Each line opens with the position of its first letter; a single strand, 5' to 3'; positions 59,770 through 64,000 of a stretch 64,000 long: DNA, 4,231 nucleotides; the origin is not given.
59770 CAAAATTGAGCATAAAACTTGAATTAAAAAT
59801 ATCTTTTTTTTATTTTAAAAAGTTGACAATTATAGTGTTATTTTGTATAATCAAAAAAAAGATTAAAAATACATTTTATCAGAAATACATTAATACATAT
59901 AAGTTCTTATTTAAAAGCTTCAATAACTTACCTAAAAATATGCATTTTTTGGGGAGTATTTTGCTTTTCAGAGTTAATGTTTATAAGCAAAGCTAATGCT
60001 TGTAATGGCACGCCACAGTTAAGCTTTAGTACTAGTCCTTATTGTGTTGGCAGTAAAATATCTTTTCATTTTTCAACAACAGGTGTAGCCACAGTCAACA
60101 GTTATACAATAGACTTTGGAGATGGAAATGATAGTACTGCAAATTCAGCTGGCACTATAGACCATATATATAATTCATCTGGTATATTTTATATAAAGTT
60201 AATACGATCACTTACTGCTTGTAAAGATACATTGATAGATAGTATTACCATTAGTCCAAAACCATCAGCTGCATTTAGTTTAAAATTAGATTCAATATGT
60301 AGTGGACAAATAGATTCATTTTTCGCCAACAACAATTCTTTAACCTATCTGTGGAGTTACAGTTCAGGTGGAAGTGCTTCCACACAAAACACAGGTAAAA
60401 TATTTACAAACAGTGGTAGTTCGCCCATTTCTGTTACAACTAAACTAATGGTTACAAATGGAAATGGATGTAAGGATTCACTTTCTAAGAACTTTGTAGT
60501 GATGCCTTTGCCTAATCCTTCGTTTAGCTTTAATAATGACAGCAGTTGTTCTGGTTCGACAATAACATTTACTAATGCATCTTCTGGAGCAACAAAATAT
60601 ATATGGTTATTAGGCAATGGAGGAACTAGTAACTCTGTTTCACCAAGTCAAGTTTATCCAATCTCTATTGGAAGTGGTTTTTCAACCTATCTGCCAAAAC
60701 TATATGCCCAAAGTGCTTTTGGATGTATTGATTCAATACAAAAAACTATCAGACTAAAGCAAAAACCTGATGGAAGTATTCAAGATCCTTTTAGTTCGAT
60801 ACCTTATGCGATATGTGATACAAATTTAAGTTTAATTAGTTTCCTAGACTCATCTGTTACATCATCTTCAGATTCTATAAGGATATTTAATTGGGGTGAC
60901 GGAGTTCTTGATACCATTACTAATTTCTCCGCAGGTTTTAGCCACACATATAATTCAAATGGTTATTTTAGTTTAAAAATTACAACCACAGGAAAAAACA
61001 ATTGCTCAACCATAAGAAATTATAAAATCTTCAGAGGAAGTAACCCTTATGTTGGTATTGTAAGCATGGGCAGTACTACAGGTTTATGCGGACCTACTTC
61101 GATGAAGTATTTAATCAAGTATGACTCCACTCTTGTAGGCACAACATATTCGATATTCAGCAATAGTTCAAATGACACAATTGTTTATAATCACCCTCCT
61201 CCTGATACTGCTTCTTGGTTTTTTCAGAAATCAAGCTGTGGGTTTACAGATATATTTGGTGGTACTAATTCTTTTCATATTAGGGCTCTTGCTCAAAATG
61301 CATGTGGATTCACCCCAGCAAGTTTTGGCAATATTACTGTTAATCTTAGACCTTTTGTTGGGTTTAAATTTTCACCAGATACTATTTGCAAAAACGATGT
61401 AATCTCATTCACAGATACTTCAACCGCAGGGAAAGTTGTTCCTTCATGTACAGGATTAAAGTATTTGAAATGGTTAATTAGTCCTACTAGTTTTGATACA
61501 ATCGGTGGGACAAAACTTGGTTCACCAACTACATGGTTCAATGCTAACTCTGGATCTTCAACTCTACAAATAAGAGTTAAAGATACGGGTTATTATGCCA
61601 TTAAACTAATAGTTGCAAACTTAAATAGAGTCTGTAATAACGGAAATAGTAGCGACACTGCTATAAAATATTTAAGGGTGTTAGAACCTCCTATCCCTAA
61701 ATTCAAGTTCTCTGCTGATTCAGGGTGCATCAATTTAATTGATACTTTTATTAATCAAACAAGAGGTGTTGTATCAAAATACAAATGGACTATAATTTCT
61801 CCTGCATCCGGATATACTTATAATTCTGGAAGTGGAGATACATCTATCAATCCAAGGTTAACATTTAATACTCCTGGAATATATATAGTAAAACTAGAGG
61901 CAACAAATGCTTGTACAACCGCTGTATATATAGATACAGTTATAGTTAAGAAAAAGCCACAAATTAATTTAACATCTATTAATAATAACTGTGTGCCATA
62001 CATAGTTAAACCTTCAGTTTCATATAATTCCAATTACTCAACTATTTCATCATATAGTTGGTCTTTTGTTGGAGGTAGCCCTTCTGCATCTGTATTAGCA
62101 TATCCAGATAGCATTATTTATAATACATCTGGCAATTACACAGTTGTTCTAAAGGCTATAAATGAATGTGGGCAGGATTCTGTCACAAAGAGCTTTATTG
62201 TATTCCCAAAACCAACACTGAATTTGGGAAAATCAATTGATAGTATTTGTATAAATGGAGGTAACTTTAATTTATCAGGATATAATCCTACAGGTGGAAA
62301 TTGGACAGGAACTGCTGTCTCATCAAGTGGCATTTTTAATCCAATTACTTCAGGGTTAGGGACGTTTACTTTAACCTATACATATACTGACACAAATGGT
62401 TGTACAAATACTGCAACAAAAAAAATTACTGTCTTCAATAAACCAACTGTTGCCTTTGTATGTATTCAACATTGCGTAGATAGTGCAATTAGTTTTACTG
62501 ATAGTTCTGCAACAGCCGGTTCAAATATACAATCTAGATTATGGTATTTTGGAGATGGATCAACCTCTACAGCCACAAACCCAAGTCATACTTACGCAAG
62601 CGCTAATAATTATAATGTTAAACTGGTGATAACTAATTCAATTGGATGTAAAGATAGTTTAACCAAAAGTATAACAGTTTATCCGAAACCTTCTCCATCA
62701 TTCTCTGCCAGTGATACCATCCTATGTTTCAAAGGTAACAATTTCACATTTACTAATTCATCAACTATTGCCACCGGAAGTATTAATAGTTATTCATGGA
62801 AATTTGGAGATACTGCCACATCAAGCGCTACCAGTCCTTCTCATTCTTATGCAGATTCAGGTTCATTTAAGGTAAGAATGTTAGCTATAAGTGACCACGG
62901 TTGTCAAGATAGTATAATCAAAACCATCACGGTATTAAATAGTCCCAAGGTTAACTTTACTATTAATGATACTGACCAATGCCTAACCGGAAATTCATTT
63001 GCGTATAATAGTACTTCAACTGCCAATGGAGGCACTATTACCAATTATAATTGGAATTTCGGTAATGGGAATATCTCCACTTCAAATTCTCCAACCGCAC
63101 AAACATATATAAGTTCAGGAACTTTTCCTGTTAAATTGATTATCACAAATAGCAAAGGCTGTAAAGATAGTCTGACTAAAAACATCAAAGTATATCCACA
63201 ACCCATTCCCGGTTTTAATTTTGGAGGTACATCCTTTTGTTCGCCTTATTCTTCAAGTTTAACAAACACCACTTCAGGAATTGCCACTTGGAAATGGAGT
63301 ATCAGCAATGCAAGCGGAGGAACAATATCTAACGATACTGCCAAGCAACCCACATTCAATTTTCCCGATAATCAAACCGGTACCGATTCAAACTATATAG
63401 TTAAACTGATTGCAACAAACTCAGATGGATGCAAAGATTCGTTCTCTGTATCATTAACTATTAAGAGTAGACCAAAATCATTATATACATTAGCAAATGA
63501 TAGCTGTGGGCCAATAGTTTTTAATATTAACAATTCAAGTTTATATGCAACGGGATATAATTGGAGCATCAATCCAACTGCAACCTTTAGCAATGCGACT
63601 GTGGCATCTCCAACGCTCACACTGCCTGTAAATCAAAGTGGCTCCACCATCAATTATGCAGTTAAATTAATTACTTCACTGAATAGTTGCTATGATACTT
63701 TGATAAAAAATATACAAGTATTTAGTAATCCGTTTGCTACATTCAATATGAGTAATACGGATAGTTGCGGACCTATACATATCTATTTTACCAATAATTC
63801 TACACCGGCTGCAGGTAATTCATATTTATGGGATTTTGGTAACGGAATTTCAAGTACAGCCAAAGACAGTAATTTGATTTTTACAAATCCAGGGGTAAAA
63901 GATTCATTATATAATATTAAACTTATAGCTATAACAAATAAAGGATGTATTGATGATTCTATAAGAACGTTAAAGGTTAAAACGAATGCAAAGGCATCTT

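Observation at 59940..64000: Unlisted PKD-repeat gene of more than 1340 codons whose signal-peptide start is out of frame across a T6G4 homopolymer tract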

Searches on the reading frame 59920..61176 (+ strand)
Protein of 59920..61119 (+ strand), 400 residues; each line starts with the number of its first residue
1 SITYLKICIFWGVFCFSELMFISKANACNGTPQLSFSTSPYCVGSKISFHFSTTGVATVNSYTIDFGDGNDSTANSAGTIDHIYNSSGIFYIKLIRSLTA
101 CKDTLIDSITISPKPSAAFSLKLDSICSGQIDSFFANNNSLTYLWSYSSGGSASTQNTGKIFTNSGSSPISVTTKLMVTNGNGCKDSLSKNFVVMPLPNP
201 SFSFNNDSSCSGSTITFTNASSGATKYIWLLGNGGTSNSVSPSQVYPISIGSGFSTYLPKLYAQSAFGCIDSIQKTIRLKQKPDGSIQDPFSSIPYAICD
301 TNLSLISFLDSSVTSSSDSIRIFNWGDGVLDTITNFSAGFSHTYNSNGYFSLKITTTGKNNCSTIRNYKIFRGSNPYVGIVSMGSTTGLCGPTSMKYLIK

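Call 11: find_homologous_proteins(query=window:59920-61119:+, max_evalue=0.00001)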
Query window:59920-61119:+ (400 aa): 53 proteins with E <= 0.00001 among 5016 candidates.
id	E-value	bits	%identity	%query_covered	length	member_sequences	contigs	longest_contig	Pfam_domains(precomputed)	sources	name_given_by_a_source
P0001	3.4e-245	831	100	95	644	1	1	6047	PF00801.27,PF18911.7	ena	-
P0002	4.8e-41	159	30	58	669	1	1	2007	PF22352.3,PF00801.27,PF18911.7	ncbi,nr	ncbi:MAG: PKD domain-containing protein, partial [Dinghuibacter sp.]|nr:PKD domain-containing protei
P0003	8.1e-39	152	28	86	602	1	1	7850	PF00801.27,PF08329.17,PF18911.7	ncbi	-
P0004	2.5e-36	144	30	83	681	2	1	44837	PF00801.27,PF13585.13,PF18911.7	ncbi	ncbi:MAG: hypothetical protein COC01_01795, partial [Bacteroidetes bacterium]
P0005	1.8e-35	141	30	78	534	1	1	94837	PF22352.3,PF00801.27,PF16403.12,PF08329.17,PF16967.12,PF18911.7,PF04234.19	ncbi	-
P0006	8.1e-33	132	34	83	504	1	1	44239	PF00801.27,PF18911.7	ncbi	ncbi:MAG: PKD domain-containing protein, partial [Bacteroidota bacterium]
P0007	1.3e-32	131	29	67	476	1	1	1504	PF00801.27,PF19081.7,PF18911.7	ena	-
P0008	9.0e-31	125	29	65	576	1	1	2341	PF22352.3,PF00801.27,PF16403.12,PF08329.17,PF18911.7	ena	-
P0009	1.9e-29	121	30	84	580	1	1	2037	PF00801.27,PF13585.13,PF18911.7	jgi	jgi:gliding motility-associated-like protein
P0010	1.1e-28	118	32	83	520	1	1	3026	PF00801.27,PF08329.17,PF18911.7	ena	-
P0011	7.5e-27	112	27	82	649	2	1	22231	PF00801.27,PF18911.7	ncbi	ncbi:MAG: PKD domain-containing protein, partial [Chitinophagales bacterium]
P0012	8.4e-26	109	32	52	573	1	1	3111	PF00801.27,PF08329.17,PF18911.7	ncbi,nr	ncbi:MAG TPA: PKD domain-containing protein, partial [Bacteroidia bacterium]|nr:PKD domain-containin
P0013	4.4e-25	107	29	53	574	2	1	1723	PF19406.6,PF00801.27,PF18911.7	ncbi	ncbi:MAG: PKD domain-containing protein, partial [Bacteroidota bacterium]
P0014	7.1e-25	106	33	39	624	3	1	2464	PF00801.27,PF18911.7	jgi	jgi:PKD repeat protein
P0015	9.0e-24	102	30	81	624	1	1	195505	PF00801.27,PF13585.13,PF18911.7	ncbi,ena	-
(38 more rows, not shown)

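Call 15: find_encoding_contigs(protein=P0001, flank=10000, max_places=10)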
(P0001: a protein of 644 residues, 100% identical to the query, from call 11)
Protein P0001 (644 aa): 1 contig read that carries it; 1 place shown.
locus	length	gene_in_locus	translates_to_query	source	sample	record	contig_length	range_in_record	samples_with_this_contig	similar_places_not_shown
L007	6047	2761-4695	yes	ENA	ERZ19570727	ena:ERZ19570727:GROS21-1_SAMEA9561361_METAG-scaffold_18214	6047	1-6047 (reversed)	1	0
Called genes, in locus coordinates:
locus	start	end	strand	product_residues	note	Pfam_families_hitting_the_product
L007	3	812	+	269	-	?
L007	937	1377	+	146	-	PF03190:Thioredox_DsbH, PF00085:Thioredoxin (faint), PF13899:Thioredoxin_7, PF13098:Thioredoxin_2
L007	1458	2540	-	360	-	PF11751:PorP_SprF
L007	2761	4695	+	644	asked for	PF00801:PKD (faint), PF18911:PKD_4 (weak)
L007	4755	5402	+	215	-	-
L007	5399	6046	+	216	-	?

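Call 26: search_protein_representatives(protein=window:59977-61176:+)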
Query: 400 residues. Proteins with E-value up to 0.001 (for the whole library): 19252; up to 1e-10: 10749; up to 1e-30: 3509. The best 150 are listed.
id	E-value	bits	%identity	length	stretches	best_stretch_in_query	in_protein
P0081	0.0e+00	1429.8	31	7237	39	23-258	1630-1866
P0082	0.0e+00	1316.1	30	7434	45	13-264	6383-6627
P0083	0.0e+00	1101.9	34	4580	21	13-264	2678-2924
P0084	0.0e+00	1090.3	31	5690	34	10-207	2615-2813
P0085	0.0e+00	1063.8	35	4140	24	7-398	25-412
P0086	0.0e+00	1044.5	37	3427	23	63-229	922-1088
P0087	0.0e+00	1044.3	32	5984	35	13-264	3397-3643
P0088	0.0e+00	1031.5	38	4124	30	42-314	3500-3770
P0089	0.0e+00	1022.3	34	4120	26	6-397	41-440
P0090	7.3e-297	999.4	34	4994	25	8-391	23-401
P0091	8.0e-296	996.0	31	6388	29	10-263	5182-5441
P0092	5.3e-284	957.1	31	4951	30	16-268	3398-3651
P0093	1.4e-277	936.0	33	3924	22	14-267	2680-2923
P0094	2.6e-277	935.0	30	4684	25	12-265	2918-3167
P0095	2.2e-273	922.1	37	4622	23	25-253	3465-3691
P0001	2.4e-258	872.6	83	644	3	1-400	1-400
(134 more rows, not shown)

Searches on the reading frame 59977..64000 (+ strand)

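Call 6: search_protein_families(library=pfam, proteins=[window:59977-64000:+], max_evalue=0.01)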
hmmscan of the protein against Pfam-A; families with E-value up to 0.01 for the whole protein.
window:59977-64000:+ (1341 aa): 8 families
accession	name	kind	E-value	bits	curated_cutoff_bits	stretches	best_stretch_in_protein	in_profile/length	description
PF18911.6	PKD_4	-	1.1e-70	234.2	27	5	832-901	14-83/85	PKD domain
PF00801.26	PKD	-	2.6e-41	139.9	23.5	5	848-893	27-73/80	PKD domain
PF18981.6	InlK_D3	-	7.2e-07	29.6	25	0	715-736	46-67/75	Internalin K domain (D3/D4)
PF08329.16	ChitinaseA_N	-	5.1e-06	26.6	21.2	0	1030-1072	66-107/133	Chitinase A, N-terminal domain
PF22352.2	K319L-like_PKD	-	1.5e-05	25.3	27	0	1099-1162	25-84/84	K319L-like, PKD domain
PF16403.11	Bact_surface_Ig-like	-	0.0016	18.9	27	1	760-819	13-71/71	Bacterial surface protein, Ig-like domain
PF24527.1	Ig-like_Pom152_9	-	0.0038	17.9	27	0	19-83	9-72/80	Nucleoporin pom152-like, ninth immunoglobulin-like domain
PF11526.13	Pfc11_Clp1_ID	-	0.0089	15.8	24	0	844-860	5-21/43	Pcf11, Clp1-interaction domain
